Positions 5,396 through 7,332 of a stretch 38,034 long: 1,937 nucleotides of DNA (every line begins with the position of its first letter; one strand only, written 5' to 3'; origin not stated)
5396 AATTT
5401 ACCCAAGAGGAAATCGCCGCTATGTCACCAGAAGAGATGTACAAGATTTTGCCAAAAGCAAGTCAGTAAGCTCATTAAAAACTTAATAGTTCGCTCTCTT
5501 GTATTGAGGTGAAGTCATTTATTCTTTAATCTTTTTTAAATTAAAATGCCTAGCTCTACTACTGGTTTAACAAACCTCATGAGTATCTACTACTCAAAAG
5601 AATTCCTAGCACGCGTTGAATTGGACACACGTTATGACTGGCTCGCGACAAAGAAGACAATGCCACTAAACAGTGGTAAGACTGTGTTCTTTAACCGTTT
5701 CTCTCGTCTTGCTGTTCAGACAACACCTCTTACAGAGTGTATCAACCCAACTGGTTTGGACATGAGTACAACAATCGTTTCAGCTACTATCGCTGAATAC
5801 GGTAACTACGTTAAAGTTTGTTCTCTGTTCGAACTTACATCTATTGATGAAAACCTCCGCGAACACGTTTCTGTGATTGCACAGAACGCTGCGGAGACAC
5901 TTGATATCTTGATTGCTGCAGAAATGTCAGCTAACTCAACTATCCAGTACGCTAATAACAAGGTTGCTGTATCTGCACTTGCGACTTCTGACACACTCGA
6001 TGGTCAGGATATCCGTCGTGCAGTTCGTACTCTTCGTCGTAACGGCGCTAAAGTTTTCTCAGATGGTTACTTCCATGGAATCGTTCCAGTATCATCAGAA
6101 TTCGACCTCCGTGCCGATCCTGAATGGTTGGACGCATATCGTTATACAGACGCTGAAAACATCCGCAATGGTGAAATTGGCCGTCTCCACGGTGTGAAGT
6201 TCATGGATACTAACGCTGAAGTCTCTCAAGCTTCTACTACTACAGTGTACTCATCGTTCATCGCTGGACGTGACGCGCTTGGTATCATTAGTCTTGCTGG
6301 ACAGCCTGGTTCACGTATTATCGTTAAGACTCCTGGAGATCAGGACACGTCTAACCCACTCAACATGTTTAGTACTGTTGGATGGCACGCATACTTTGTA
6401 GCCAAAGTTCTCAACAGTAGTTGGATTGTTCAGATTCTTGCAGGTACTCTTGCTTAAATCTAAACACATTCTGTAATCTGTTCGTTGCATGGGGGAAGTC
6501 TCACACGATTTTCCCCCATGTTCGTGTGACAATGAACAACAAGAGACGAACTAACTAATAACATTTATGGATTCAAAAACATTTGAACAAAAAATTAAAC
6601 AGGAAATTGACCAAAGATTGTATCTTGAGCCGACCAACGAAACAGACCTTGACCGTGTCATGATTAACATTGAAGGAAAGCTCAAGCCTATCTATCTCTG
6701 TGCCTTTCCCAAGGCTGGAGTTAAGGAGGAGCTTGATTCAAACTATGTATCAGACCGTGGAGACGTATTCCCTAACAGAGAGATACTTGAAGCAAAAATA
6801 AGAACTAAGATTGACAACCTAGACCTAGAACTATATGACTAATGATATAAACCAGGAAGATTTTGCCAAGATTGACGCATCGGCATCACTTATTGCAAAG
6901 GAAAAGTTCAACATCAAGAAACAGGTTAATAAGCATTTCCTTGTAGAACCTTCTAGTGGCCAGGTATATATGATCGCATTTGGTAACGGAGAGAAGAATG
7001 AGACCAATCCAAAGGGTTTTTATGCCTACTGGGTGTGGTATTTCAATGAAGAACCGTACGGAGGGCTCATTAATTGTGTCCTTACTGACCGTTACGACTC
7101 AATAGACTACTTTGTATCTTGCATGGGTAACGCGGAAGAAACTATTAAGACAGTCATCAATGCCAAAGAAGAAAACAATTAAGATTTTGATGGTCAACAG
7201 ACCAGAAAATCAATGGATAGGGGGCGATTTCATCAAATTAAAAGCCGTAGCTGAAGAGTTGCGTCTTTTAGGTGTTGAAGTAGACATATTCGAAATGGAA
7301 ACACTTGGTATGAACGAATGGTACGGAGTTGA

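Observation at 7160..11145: Five-gene glycan/sugar-modification operon embedded in the virion structural module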

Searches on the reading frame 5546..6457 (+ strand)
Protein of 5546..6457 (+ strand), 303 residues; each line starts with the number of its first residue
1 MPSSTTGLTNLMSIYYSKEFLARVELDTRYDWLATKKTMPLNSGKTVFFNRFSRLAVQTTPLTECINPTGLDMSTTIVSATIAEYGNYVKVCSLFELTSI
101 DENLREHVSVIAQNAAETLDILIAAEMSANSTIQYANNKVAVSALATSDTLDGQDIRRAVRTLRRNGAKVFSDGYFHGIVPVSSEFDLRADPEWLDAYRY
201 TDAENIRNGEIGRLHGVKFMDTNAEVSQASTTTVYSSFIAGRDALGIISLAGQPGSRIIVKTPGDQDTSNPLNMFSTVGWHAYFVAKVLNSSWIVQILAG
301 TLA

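Call 4: search_protein_families(library=pfam, proteins=[window:5546-6457:+], max_evalue=0.01)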
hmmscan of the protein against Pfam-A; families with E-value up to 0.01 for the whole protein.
window:5546-6457:+ (303 aa): 1 family
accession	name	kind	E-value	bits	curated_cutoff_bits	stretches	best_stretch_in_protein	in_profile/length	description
PF19821.5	Phage_capsid_2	-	7.8e-05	22.5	25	1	43-224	35-222/293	Phage capsid protein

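Call 6: search_protein_families(library=phrogs, proteins=[window:5546-6457:+], max_evalue=0.001)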
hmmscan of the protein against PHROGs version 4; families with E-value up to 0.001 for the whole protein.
window:5546-6457:+ (303 aa): 2 families
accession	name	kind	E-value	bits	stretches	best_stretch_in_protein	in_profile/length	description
phrog_1357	-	head and packaging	7.4e-58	197.2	1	4-298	25-343/356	major head protein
phrog_267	-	head and packaging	0.00035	20.8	1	19-224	44-258/410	major head protein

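Call 7: search_dna_similar(query=window:5546-6457:+, collection=phages, mode=protein, max_rows=25)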
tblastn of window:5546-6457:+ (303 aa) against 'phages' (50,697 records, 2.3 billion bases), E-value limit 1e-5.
Records with a match: 63; places in all: 63; records where one place covers at least 80% of the query: 49.
Best place of each record, by identity: <60% 63.
By first word of the organism name: Streptomyces 21; Bacillus 15; Bacteriophage 11; Caudoviricetes 4; Alteromonas 3; Caudovirales 2; Paenibacillus 2; Xanthomonas 1; Pseudoalteromonas 1; Pseudomonas 1; and 2 more.
By host as written in the record: - 17; Streptomyces griseus ATCC 10137 10; Bacillus megaterium 6; Bacillus megaterium Km 5; Streptomyces lividans JI 1326 4; Alteromonas macleodii str. 'Balearic Sea AD45' 3; Bacillus megaterium strain Km Sp- 2; Streptomyces viridochromogenes DSM40736 2; and 12 more.
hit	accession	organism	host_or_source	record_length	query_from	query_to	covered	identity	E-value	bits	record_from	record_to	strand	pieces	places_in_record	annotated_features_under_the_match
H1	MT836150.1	Bacteriophage sp.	human fecal samples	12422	8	297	96%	35.9%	7e-54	194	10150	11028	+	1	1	record has no annotation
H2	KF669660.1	Bacillus phage Pony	Bacillus megaterium Km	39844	3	300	98%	31.6%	1e-44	167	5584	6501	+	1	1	hypothetical protein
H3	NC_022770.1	Bacillus phage Pony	Bacillus megaterium Km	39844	3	300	98%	31.6%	1e-44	167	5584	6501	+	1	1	major head protein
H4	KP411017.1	Bacillus phage Palmer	Bacillus megaterium strain Km Sp-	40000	3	300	98%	31.6%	1e-44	167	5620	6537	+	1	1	capsid protein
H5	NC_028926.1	Bacillus phage Palmer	Bacillus megaterium strain Km Sp-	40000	3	300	98%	31.6%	1e-44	167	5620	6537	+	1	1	major head protein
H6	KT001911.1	Bacillus phage Pavlov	Bacillus megaterium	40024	3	300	98%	31.6%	1e-44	167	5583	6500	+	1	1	hypothetical protein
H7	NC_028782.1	Bacillus phage Pavlov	Bacillus megaterium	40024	3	300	98%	31.6%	1e-44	167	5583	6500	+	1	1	major head protein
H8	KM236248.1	Bacillus phage Pookie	Bacillus megaterium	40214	3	300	98%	31.6%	1e-44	167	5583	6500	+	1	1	capsid protein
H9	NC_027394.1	Bacillus phage Pookie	Bacillus megaterium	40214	3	300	98%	31.6%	1e-44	167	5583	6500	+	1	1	major head protein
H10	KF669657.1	Bacillus phage poppyseed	Bacillus megaterium Km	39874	3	300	98%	31.6%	4e-44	166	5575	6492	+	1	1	capsid protein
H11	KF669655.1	Bacillus phage Page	Bacillus megaterium Km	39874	3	300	98%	31.6%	4e-44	166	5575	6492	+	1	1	hypothetical protein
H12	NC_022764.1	Bacillus phage Page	Bacillus megaterium Km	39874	3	300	98%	31.6%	4e-44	166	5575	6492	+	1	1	major head protein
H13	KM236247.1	Bacillus phage Pascal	Bacillus megaterium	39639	1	300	99%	30.8%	5e-46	171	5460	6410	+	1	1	capsid protein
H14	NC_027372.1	Bacillus phage Pascal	Bacillus megaterium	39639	1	300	99%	30.8%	5e-46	171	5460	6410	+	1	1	major head protein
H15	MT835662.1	Bacteriophage sp.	human fecal samples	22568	5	297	97%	29.5%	3e-32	132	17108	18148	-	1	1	record has no annotation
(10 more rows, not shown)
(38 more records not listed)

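Call 52: find_related_loci(query=window:5546-6457:+, collection=viral_contigs, flank=10000)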
Query window:5546-6457:+ (303 aa) in viral_contigs; peptide patterns used: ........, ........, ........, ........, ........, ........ (x = any residue, [..] = any of these).
5 stretches matched a pattern; 1 encode a relative of the query (tblastn E <= 1e-3); 1 distinct loci.
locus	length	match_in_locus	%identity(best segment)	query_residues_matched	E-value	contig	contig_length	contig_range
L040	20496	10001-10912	89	1-301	0e+0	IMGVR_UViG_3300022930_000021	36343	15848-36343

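Call 54: find_related_loci(query=A3, collection=viral_contigs, flank=10000)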
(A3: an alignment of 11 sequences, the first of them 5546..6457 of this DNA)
Query A3 (303 aa) in viral_contigs; peptide patterns used: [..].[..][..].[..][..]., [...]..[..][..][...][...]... (x = any residue, [..] = any of these).
475 stretches matched a pattern; 348 encode a relative of the query (tblastn E <= 1e-3); the best 80 are kept; 80 distinct loci.
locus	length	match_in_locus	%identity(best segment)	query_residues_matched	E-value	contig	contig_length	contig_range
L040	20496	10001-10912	89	1-301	0e+0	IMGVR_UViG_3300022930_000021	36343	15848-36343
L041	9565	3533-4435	63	3-303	1e-130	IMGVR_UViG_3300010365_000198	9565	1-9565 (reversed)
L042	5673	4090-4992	60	3-303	9e-129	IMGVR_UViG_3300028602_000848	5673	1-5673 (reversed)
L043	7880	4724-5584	62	14-300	3e-127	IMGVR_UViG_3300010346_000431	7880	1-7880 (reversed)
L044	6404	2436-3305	63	14-303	3e-125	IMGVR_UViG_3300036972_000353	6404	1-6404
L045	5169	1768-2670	61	4-303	2e-124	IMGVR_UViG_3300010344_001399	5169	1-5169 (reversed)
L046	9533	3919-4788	61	14-303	4e-123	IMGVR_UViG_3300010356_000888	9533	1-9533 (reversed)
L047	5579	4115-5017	60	4-303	7e-123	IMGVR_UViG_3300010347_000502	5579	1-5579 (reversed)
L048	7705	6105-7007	60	4-303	1e-122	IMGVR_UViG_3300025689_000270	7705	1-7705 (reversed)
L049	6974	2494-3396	60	4-303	1e-122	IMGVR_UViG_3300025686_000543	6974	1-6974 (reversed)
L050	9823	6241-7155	60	1-301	4e-121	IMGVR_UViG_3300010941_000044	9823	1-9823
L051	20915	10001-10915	60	1-301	5e-121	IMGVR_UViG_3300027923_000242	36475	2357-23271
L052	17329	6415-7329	60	1-301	7e-119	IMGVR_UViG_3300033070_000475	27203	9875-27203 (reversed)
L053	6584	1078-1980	60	4-303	7e-118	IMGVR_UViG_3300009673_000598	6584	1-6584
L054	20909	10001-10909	59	1-303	5e-117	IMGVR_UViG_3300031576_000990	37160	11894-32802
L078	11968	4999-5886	52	5-297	5e-93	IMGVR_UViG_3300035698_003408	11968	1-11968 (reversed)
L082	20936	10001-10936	46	3-300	9e-90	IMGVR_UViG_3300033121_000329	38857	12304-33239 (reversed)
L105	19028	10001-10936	45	1-300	3e-84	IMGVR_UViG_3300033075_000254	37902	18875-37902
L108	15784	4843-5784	43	4-300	4e-84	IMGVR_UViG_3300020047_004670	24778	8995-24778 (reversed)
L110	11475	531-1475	46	1-300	3e-84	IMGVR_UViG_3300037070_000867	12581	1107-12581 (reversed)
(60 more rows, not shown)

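Call 57: search_protein_families(library=pfam, proteins=[L082:11550-12410:+, L105:16230-17030:+, L110:4365-5252:+, L110:3370-3966:+, L108:9445-10086:+, L054:12255-12950:+, L052:8654-9211:+, L078:6268-6612:+], max_evalue=0.01)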
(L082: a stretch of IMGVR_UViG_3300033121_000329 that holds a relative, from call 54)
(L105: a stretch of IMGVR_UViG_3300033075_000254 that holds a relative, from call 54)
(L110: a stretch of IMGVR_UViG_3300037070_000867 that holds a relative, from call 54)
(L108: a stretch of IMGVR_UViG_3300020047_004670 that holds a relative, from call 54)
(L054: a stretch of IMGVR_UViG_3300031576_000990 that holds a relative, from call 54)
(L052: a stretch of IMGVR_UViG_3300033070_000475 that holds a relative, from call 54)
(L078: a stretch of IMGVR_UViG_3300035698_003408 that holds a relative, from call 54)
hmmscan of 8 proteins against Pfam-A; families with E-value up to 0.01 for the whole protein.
L082:11550-12410:+ (286 aa): 0 families

L105:16230-17030:+ (266 aa): 0 families

L110:4365-5252:+ (295 aa): 3 families
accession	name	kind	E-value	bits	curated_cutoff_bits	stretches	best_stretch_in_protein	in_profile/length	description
PF01467.32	CTP_transf_like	-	2.4e-16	60.6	21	1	31-124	3-90/133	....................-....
PF00293.34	NUDIX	-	1.3e-13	51.6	21.1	1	178-271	7-102/134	NUDIX domain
PF14815.12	NUDIX_4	-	2.4e-05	24.5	35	1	179-231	4-55/113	NUDIX domain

L110:3370-3966:+ (198 aa): 3 families
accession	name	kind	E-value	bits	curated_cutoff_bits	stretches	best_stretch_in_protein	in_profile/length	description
PF08241.18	Methyltransf_11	-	0.00073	20.6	21.2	1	47-98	44-94/95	Methyltransferase domain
PF08242.18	Methyltransf_12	-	0.00077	20.6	30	1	57-96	60-97/98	Methyltransferase domain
PF13649.12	Methyltransf_25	-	0.00087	20.4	27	1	47-95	50-97/97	Methyltransferase domain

L108:9445-10086:+ (213 aa): 2 families
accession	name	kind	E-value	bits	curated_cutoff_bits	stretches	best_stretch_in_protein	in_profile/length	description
PF13578.12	Methyltransf_24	-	6.9e-06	27.3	26.3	1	51-147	1-105/105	Methyltransferase domain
PF01728.25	FtsJ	-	0.0035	17.7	24.1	1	40-131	13-117/181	FtsJ-like methyltransferase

L054:12255-12950:+ (231 aa): 8 families
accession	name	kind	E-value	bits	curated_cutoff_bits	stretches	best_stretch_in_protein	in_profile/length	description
PF08241.18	Methyltransf_11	-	2.6e-19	70.1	21.2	1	85-175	1-95/95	Methyltransferase domain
PF13649.12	Methyltransf_25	-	1.6e-13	51.6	27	1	85-171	2-97/97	Methyltransferase domain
PF13489.12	Methyltransf_23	-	1.8e-12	47.8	27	1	76-183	18-123/164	Methyltransferase domain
PF08242.18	Methyltransf_12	-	3.3e-09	37.8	30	1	85-173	1-98/98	Methyltransferase domain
PF01209.24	Ubie_methyltran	-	3.7e-09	36.7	20.1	1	119-226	95-196/233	ubiE/COQ5 methyltransferase family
PF13847.12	Methyltransf_31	-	3.3e-08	33.8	27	1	85-174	8-108/145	Methyltransferase domain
PF20922.3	Anamorsin_N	-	0.00084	19.5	27.1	1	136-176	47-88/163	Anamorsin, N-terminal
PF05148.21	Methyltransf_8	-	0.0011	19.3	27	1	85-174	77-155/219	Hypothetical methyltransferase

L052:8654-9211:+ (185 aa): 5 families
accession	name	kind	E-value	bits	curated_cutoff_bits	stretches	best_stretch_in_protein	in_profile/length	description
PF13489.12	Methyltransf_23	-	1.3e-07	32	27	1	40-157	23-138/164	Methyltransferase domain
PF08242.18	Methyltransf_12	-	8e-06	26.9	30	1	44-130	1-95/98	Methyltransferase domain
PF13649.12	Methyltransf_25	-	0.00013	23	27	1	43-126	1-92/97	Methyltransferase domain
PF08241.18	Methyltransf_11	-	0.00017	22.6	21.2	1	44-133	1-93/95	Methyltransferase domain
PF02353.26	CMAS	-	0.00043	20.1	27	1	42-137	65-166/273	Mycolic acid cyclopropane synthetase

L078:6268-6612:+ (114 aa): 0 families

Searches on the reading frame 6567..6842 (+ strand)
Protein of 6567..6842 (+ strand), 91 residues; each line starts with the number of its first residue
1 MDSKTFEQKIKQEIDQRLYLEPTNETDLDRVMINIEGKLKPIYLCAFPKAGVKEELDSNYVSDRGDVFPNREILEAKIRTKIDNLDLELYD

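Call 4: search_protein_families(library=pfam, proteins=[window:6567-6842:+], max_evalue=0.01)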
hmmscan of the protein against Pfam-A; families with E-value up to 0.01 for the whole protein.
window:6567-6842:+ (91 aa): 0 families

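Call 6: search_protein_families(library=phrogs, proteins=[window:6567-6842:+], max_evalue=0.001)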
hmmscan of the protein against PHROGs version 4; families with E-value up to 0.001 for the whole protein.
window:6567-6842:+ (91 aa): 0 families

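Call 46: search_protein_families(library=ncbifam, proteins=[window:6567-6842:+], max_evalue=0.001)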
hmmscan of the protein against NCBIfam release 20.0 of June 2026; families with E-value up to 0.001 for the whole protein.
window:6567-6842:+ (91 aa): 0 families

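Call 59: find_homologous_proteins(query=window:6567-6842:+, max_evalue=0.001)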
Query window:6567-6842:+ (91 aa): 1 proteins with E <= 0.001 among 1 candidates.
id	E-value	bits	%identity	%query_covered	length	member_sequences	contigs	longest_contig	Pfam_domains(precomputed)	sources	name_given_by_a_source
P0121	1.5e-52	193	100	100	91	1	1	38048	-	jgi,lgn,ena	-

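Call 62: find_homologous_proteins(query=A4, max_evalue=0.001)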
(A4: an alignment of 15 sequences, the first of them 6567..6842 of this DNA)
Query A4 (15 sequences) (91 aa, profile of the alignment): 165 proteins with E <= 0.001 among 2061 candidates; the best 120 are listed.
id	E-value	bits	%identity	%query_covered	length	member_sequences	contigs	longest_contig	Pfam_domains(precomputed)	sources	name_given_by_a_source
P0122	2.1e-26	110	-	-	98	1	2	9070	-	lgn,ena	-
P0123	2.3e-26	110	-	-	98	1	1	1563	-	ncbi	-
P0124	4.0e-26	109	30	78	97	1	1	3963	-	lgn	-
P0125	4.8e-26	109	-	-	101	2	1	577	-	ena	-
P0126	6.0e-26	108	-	-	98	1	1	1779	-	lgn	-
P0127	6.7e-26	108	-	-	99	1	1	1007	-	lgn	-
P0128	7.8e-26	108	-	-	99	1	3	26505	-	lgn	-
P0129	8.0e-26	108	-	-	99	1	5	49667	-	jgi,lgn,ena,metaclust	metaclust:\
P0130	8.9e-26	108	-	-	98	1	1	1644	-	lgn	-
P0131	1.6e-25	107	35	81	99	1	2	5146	-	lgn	-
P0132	1.7e-25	107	-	-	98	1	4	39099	-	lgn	-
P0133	2.1e-25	107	-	-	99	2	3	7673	-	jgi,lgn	jgi:hypothetical protein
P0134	6.3e-25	105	30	84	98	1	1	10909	-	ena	-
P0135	1.7e-24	104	-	-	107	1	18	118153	-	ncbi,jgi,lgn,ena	-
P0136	2.0e-24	103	-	-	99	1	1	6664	-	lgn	-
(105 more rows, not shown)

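Call 66: find_encoding_contigs(protein=P0135, flank=10000, max_places=3)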
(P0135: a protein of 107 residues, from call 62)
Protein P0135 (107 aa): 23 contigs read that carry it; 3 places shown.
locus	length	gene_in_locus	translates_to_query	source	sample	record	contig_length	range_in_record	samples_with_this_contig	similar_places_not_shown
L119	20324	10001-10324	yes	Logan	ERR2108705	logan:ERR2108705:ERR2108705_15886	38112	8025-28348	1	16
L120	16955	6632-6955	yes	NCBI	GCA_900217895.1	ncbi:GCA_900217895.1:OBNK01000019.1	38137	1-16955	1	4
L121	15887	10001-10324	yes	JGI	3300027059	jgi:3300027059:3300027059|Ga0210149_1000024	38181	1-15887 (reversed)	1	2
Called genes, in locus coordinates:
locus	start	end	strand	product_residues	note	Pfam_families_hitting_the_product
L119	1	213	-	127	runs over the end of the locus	-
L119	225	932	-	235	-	-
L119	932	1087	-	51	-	-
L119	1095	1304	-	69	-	-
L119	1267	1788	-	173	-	-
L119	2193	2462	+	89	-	-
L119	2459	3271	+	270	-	-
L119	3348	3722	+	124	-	PF13545:HTH_Crp_2 (faint), PF13730:HTH_36 (weak)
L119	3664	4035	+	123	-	-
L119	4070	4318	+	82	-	-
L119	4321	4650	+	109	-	-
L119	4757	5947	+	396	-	-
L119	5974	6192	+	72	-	-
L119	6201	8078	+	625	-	-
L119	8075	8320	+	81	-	-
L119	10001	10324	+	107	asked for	-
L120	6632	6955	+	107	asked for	-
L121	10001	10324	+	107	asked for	-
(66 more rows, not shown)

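Call 70: predict_structure(alignment_id=A5)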
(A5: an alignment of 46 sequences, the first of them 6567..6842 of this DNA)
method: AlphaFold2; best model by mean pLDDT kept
length: 91 residues; sequences in the alignment: 46
mean_pLDDT: 88.9   pTM: 0.75
mean pLDDT of the five models: 88.9, 87.1, 87.0, 84.8, 84.2
residues with pLDDT >= 90: 51; 70-90: 37; 50-70: 3; < 50: 0
segments of 3 or more residues with pLDDT < 50: none
pLDDT, mean of each block of 10 residues (from residue 1): 94 95 85 87 91 90 86 94 82 59
secondary structure, 60 per line:
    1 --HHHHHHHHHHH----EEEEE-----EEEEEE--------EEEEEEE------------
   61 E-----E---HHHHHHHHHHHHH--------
elements in order: H3-13 E18-22 E28-33 E42-48 H71-83

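Call 73: fold_search(model_id=the predicted structure, library=pdb)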
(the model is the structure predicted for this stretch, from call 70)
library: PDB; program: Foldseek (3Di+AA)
matches with E <= 10: 436; with E <= 0.001: 0
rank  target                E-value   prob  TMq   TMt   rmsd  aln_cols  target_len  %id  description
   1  2esk                  4.3e-01  0.23  0.36  0.26   9.8       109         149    6  Human Ubiquitin-Conjugating Enzyme (E2) UbcH5b, wild-type (released 2005-12-06)
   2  6o8w_P                6.3e-01  0.07  0.23  0.22  10.6       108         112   10  Cryo-EM image reconstruction of the 70S Ribosome Enterococcus faecalis Class01 (released 2020-09-23)
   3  8ikr_A                8.1e-01  0.28  0.29  0.15   7.3        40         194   10  Crystal structure of DpaA (released 2023-10-11)
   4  8rc2_L                8.1e-01  0.20  0.28  0.14   7.6        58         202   17  DNA bound type IV-A3 CRISPR effector complex from K. pneumoniae (released 2024-11-06)
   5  5tqs_D                9.2e-01  0.16  0.26  0.24   6.7        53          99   13  Phospholipase C gamma-1 C-terminal SH2 domain bound to a phosphopeptide derived from the receptor tyrosine kinase ErbB (released 2017-04-19)
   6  5to4                  9.2e-01  0.15  0.25  0.23   6.8        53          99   13  Phospholipase C gamma-1 C-terminal SH2 domain, spacegroup P212121 (released 2017-04-19)
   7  4k45_A                9.9e-01  0.10  0.26  0.24  10.8        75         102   16  Auto-inhibition and phosphorylation-induced activation of PLC-gamma isozymes (released 2013-06-26)
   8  9glk                  1.1e+00  0.07  0.27  0.18  12.3        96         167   10  Crystal Structure of UFC1 E149I (released 2025-05-07)
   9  7nw1_AAA              1.1e+00  0.06  0.22  0.16  11.9       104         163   12  Crystal structure of UFC1 in complex with UBA5 (released 2021-09-29)
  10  8ikr_B                1.2e+00  0.21  0.29  0.16   7.2        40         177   10  Crystal structure of DpaA (released 2023-10-11)
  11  9gln                  1.2e+00  0.07  0.25  0.17  10.8        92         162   11  Crystal Structure of UFC1 C116E (released 2025-05-07)
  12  9i9n                  1.2e+00  0.07  0.25  0.17  10.8        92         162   11  Crystal Structure of UFC1 C116E & K108A (released 2025-05-07)
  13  6lvb_B                1.3e+00  0.20  0.32  0.25   5.3        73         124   16  Structure of Dimethylformamidase, tetramer (released 2020-06-03)
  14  2lmc_MODEL_1_B        1.3e+00  0.15  0.23  0.31   3.7        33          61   15  Structure of T7 transcription factor Gp2-E. coli RNAp jaw domain complex (released 2012-03-14)
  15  5tqs_C                1.3e+00  0.14  0.26  0.24   6.9        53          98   13  Phospholipase C gamma-1 C-terminal SH2 domain bound to a phosphopeptide derived from the receptor tyrosine kinase ErbB (released 2017-04-19)
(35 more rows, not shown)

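Call 74: fold_search(model_id=the predicted structure, library=viral)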
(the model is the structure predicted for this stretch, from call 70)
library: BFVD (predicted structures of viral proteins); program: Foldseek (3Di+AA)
matches with E <= 10: 1085; with E <= 0.001: 0
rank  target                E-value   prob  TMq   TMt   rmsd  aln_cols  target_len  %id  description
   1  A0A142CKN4            6.6e-02  0.97  0.58  0.36   5.0        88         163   10  (no name in the UniProt tables at hand)
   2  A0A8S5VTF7            9.8e-02  0.80  0.42  0.23   5.6        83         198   13  (no name in the UniProt tables at hand)
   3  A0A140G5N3            1.5e-01  0.47  0.39  0.42   8.7        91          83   11  (no name in the UniProt tables at hand)
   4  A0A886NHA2            1.6e-01  0.44  0.41  0.24   6.5        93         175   10  (no name in the UniProt tables at hand)
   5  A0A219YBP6            1.7e-01  0.69  0.47  0.53   5.7        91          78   12  Uncharacterized protein [Aeromonas phage 65.2]
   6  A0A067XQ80            2.0e-01  0.77  0.36  0.43   3.8        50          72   10  (no name in the UniProt tables at hand)
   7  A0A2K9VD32            2.1e-01  0.51  0.46  0.21  12.9       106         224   15  YopX protein domain-containing protein [Lactobacillus phage Semele]
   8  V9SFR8                2.2e-01  0.28  0.34  0.22   6.5        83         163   14  Uncharacterized protein [Tunisvirus fontaine2]
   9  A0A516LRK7            2.6e-01  0.60  0.46  0.34   5.3        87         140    6  (no name in the UniProt tables at hand)
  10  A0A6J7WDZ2            2.6e-01  0.18  0.24  0.24   9.4        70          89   11  Uncharacterized protein [uncultured Caudovirales phage]
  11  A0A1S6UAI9            2.6e-01  0.14  0.26  0.19  12.7       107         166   12  Uncharacterized protein [Serratia phage BF]
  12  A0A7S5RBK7            2.7e-01  0.28  0.33  0.34   5.7        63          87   16  (no name in the UniProt tables at hand)
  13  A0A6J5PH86            2.7e-01  0.14  0.28  0.10  12.9        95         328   10  DUF932 domain-containing protein [uncultured Caudovirales phage]
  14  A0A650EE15            2.9e-01  0.14  0.25  0.27   8.9        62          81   14  (no name in the UniProt tables at hand)
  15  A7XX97                3.1e-01  0.35  0.34  0.43   6.5        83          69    8  Uncharacterized protein [Thermus virus P23-45]
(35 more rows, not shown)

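Call 105: search_protein_representatives(alignment_id=A5)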
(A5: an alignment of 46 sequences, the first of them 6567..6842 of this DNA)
Query: 46 sequences, 108 profile positions. Proteins with E-value up to 0.001 (for the whole library): 139; up to 1e-10: 67; up to 1e-30: 6. The best 139 are listed.
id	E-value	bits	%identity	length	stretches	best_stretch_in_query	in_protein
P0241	4.6e-36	139.1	-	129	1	2-102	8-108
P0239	8.1e-35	135.1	-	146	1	1-107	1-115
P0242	3.5e-33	129.9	-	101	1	1-98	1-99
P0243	5.2e-32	126.1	-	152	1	1-106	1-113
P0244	6.6e-32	125.8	-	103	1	1-96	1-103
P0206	1.8e-31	124.4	-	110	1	1-107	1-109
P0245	2.1e-30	120.9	-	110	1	1-106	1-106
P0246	4.3e-30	119.9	-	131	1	1-104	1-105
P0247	6.9e-30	119.3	-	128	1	1-107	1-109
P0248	1.0e-29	118.7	-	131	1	1-105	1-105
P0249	1.9e-29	117.9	-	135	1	1-106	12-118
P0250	1.3e-28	115.1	-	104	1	1-104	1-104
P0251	5.7e-27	109.9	-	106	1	1-104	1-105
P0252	9.7e-27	109.1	-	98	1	4-100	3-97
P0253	1.1e-26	108.9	-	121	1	1-105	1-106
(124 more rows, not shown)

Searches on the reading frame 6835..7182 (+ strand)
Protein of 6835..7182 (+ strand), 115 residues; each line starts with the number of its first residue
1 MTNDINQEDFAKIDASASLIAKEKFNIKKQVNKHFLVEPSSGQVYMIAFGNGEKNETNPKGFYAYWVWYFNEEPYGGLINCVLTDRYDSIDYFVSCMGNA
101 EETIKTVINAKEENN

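Call 4: search_protein_families(library=pfam, proteins=[window:6835-7182:+], max_evalue=0.01)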
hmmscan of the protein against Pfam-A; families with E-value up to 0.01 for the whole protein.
window:6835-7182:+ (115 aa): 0 families

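Call 6: search_protein_families(library=phrogs, proteins=[window:6835-7182:+], max_evalue=0.001)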
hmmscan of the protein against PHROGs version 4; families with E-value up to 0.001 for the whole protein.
window:6835-7182:+ (115 aa): 0 families

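Call 46: search_protein_families(library=ncbifam, proteins=[window:6835-7182:+], max_evalue=0.001)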
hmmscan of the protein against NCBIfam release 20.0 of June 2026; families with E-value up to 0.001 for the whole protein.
window:6835-7182:+ (115 aa): 0 families
